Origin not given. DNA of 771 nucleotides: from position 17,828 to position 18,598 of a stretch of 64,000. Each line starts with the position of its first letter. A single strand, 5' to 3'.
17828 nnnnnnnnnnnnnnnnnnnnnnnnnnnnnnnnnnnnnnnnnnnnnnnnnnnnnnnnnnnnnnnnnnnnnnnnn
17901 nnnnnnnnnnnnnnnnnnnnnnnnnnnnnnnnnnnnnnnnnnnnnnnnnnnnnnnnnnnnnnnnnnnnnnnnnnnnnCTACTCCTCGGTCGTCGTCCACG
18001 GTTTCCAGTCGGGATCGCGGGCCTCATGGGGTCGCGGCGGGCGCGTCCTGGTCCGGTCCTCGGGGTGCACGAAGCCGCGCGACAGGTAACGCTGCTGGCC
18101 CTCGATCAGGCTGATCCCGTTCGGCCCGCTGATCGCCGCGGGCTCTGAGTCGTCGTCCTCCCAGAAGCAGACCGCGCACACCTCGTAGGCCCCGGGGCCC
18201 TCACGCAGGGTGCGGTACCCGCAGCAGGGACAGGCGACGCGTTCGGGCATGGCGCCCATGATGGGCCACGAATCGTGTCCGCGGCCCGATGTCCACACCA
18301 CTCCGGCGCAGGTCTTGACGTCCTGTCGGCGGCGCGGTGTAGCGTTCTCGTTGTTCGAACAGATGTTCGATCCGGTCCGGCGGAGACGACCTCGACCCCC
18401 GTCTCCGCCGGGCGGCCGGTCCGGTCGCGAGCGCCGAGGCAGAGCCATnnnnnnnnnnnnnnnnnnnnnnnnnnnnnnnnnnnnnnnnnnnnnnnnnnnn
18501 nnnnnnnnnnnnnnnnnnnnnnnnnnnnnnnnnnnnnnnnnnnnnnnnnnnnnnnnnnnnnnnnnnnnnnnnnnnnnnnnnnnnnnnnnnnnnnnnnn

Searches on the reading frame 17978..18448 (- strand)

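Call 3: search_protein_families(library=pfam, proteins=[window:17978-18448:-], max_evalue=0.01)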
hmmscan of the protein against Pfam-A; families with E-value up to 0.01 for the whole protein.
window:17978-18448:- (156 aa): 1 family
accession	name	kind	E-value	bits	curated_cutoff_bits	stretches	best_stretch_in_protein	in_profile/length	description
PF14206.11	Cys_rich_CPCC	-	7.3e-22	77.4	24.5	1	72-142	2-75/75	Cysteine-rich CPCC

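Call 4: search_protein_families(library=ncbifam, proteins=[window:17978-18448:-], max_evalue=0.01)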
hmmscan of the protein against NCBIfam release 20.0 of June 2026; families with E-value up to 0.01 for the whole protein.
window:17978-18448:- (156 aa): 0 families
